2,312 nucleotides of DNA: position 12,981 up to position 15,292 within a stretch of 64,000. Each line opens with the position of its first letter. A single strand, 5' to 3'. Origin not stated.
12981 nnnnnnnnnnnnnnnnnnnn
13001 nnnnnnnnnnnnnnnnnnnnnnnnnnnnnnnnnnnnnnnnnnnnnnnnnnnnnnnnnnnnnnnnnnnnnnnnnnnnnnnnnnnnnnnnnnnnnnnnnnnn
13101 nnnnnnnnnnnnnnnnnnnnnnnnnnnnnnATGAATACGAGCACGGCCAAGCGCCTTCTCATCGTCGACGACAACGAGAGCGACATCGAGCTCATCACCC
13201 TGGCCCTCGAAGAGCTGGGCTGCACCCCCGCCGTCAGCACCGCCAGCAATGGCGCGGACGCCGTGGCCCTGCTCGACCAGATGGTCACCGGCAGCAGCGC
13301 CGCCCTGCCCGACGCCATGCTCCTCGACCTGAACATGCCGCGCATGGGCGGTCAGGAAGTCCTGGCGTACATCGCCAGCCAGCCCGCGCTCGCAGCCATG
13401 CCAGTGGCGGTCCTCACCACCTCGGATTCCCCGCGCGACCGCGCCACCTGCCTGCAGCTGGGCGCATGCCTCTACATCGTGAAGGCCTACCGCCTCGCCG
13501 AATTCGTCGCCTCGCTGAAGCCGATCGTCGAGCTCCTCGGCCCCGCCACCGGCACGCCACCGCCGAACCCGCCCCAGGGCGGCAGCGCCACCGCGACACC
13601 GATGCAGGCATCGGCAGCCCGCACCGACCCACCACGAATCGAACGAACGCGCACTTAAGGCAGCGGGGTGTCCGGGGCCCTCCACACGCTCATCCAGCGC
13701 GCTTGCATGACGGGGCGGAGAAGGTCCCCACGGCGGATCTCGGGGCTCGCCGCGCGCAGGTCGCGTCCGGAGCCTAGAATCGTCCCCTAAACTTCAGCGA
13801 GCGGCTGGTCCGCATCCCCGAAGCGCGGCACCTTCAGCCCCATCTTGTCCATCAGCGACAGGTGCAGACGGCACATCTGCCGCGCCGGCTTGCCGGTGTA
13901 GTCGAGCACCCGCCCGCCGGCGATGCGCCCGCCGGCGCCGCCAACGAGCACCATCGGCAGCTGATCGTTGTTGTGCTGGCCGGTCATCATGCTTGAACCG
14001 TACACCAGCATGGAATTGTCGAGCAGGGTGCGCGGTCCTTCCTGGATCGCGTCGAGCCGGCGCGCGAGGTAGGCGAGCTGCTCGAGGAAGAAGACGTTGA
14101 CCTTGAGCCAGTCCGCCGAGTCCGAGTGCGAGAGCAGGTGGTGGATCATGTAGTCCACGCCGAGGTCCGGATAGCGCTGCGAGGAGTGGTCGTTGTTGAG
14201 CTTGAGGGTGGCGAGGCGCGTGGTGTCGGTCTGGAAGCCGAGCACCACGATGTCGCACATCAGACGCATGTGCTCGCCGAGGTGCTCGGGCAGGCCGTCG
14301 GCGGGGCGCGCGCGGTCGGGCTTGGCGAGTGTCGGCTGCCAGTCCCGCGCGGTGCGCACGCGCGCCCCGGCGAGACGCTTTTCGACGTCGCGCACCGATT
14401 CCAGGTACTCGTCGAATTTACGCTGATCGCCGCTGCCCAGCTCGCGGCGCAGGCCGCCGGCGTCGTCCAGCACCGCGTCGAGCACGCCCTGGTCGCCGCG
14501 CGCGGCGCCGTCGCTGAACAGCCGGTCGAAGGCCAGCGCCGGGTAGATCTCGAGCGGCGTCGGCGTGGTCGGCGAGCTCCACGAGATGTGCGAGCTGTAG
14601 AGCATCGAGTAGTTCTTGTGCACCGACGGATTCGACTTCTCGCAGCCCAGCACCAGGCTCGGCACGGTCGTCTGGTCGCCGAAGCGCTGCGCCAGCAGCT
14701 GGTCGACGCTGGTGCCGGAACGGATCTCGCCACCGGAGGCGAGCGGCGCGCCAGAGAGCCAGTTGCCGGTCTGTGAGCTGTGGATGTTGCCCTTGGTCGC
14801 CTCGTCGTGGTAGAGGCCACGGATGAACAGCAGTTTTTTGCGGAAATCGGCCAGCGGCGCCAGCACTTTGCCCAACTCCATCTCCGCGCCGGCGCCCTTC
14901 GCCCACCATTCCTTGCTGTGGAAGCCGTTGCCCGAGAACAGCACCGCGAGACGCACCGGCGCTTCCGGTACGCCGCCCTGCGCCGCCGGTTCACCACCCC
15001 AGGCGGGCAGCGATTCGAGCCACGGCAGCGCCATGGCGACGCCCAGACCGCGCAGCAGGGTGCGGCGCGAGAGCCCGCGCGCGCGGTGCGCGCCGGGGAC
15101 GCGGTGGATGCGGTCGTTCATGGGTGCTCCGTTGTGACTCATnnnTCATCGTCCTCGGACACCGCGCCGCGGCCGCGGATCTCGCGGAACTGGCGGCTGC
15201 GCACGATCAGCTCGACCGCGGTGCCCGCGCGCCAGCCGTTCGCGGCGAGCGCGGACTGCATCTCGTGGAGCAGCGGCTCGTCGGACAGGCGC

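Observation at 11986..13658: Bacterial histidine kinase with a bona fide ethylene-binding domain, followed by a receiver protein and preceded by an ArsR-type metalloregulator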

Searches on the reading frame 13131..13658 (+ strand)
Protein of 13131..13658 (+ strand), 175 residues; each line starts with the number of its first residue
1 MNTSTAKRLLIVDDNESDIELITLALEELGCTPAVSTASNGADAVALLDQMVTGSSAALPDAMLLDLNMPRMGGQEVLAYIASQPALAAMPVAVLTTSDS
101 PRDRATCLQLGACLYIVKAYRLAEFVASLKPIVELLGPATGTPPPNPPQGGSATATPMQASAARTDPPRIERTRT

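Call 3: search_protein_families(library=pfam, proteins=[window:13131-13658:+], max_evalue=0.01)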
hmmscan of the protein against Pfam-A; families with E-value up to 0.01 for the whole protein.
window:13131-13658:+ (175 aa): 1 family
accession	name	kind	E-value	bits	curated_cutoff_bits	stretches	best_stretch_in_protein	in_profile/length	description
PF00072.30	Response_reg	-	1.9e-19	70.3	30.2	1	10-129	2-110/111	Response regulator receiver domain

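Call 4: search_protein_families(library=ncbifam, proteins=[window:13131-13658:+], max_evalue=0.01)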
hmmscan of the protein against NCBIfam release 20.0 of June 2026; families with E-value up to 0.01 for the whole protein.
window:13131-13658:+ (175 aa): 70 families (the best 25 are shown)
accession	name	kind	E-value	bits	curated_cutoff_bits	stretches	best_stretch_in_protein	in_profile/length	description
TIGR02154.1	PhoB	equivalog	1.3e-14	54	296.2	1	6-133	2-120/226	phosphate regulon transcriptional regulator PhoB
NF007135.0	PRK09581.1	equivalog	2.6e-13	49.6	474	1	8-130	4-117/457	PleD family two-component system response regulator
NF041866.1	EpsW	equivalog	2.3e-11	43.4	200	1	7-131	6-123/131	exopolysaccharide biosynthesis response regulator EpsW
NF007901.0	PRK10610.1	equivalog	3e-11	43.6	189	1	7-137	6-128/129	chemotaxis response regulator CheY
NF053854.1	RespRegPhoBBctds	equivalog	5.3e-11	42.3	270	1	9-133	1-115/225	two-component system response regulator PhoB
NF040534.1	resp_reg_YycF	equivalog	1.1e-10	41.2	340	1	7-130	1-112/231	response regulator YycF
NF007969.0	PRK10693.1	equivalog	1.1e-10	41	329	1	5-117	6-107/337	two-component system response regulator RssB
NF040689.1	MtrAB_MtrA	equivalog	1.4e-10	40.9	300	1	9-130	1-110/219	MtrAB system response regulator MtrA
TIGR01387.1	cztR_silR_copR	subfamily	1.8e-10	40.8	279.2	1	9-130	1-111/218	heavy metal response regulator transcription factor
NF045944.1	ResRegRpaBCyano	equivalog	4.3e-10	39.4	330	1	10-134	1-113/229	response regulator transcription factor RpaB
NF033120.0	vanR_FM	exception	8.8e-10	38.6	460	1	9-129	6-114/231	vancomycin resistance response regulator transcription factor, VanR-F/VanR-M family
NF008199.0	PRK10955.1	equivalog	1.1e-09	38.5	341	1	8-133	3-115/232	envelope stress response regulator transcription factor CpxR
NF012023.0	PRK15479.1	equivalog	1.6e-09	37.7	337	1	8-132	2-115/224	transcriptional regulator TctD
TIGR02875.1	spore_0_A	equivalog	2.6e-09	36.7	200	1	8-133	4-122/262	sporulation transcription factor Spo0A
NF007928.2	PRK10643.1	equivalog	2.7e-09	37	330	1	8-132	2-115/216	two-component system response regulator PmrA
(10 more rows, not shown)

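Call 10: list_cluster_members(proteins=[P0001, window:13131-13658:+, window:11553-11948:+])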
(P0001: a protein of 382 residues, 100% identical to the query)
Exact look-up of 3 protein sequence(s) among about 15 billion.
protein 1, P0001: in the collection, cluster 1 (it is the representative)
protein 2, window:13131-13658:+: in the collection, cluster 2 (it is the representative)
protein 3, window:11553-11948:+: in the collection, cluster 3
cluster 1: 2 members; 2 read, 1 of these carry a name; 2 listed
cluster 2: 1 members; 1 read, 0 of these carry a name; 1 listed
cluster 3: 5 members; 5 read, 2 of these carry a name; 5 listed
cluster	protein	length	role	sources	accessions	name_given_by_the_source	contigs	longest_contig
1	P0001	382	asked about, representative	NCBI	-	-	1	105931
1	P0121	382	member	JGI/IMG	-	chemotaxis family two-component system sensor kinase Cph1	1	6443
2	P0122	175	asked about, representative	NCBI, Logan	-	-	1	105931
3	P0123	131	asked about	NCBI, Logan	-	-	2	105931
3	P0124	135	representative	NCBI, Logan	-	-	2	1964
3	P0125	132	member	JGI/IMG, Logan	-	DNA-binding transcriptional ArsR family regulator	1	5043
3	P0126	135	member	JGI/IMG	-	DNA-binding transcriptional ArsR family regulator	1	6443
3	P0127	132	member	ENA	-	-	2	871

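Call 49: search_solved_structures(query=window:13131-13658:+, max_evalue=0.00001, show_alignments=1)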
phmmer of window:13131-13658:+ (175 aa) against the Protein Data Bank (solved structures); distinct sequences matched with E-value up to 0.00001: 113 (the best 60 are shown).
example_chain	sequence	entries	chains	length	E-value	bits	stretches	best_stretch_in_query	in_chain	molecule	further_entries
6xvu_A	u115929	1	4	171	9.1e-21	77.6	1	4-133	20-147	Response regulator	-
8avv_A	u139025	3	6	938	2.3e-19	73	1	4-132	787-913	Bacteriophytochrome,Response regulator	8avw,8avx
1k68_A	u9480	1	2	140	4.4e-19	72.1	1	7-135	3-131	Phytochrome Response Regulator RcpA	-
5ic5_A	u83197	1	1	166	9.9e-16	61.2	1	7-146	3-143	Candidate response regulator, CheY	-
5te9_A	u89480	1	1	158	5.3e-14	55.6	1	8-140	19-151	Response regulator receiver protein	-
1i3c_A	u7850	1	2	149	7.3e-14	55.1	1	5-130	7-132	RESPONSE REGULATOR RCP1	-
1jlk_A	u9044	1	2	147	9e-14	54.8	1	5-128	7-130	Response regulator RCP1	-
5brj_A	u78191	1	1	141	9.6e-13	51.5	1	7-130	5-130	Two component response regulator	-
1k66_A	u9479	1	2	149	2.4e-12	50.2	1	6-129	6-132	Phytochrome Response Regulator RcpB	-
9ji3_J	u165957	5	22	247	3e-12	49.9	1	2-140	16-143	DNA-binding response regulator | Possible two component system response transcriptional positive regulator PhoP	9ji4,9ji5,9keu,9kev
3r0j_A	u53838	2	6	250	3.1e-12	49.8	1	2-140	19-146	POSSIBLE TWO COMPONENT SYSTEM RESPONSE TRANSCRIPTIONAL POSITIVE REGULATOR PHOP | Response regulator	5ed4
3heb_A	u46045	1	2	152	2.7e-11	46.8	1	8-130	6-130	Response regulator receiver domain protein (CheY)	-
1ys6_A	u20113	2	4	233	4.5e-11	46.1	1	5-138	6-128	Transcriptional regulatory protein prrA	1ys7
9ket_J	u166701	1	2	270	4.9e-11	46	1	58-140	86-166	Possible two component system response transcriptional positive regulator PhoP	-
1ab6_A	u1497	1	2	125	9.8e-11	45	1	8-137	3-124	CHEMOTAXIS PROTEIN CHEY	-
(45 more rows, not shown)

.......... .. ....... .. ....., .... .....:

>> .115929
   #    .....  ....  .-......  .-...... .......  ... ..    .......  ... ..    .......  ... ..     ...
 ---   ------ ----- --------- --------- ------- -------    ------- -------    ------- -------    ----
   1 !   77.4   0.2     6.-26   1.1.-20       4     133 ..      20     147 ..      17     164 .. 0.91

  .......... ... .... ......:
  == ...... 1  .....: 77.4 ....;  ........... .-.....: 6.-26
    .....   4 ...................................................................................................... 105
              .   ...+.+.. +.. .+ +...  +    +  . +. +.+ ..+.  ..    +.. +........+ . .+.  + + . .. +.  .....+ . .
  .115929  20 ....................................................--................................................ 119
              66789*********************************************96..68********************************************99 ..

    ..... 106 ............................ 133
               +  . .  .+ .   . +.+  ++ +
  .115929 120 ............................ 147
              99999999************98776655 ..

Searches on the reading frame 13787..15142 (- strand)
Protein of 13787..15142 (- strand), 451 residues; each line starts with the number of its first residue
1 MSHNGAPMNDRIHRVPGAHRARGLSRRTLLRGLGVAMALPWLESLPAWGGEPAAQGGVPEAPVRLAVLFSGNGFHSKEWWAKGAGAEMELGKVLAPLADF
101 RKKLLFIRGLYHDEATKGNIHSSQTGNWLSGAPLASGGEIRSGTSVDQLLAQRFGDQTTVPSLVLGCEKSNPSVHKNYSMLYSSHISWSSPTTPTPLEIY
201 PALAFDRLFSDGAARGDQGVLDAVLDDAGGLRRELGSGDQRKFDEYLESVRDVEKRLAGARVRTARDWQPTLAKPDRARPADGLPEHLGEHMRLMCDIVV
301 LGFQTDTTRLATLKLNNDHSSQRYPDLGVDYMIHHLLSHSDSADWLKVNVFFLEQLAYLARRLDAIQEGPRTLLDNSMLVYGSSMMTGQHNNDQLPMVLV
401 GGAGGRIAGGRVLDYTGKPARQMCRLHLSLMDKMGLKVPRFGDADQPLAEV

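Call 3: search_protein_families(library=pfam, proteins=[window:13787-15142:-], max_evalue=0.01)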
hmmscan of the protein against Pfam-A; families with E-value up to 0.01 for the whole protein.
window:13787-15142:- (451 aa): 1 family
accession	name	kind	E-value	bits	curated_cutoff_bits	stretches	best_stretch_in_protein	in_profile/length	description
PF07586.16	HXXSHH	-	4.2e-86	289.8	30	1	64-357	1-307/307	Protein of unknown function (DUF1552)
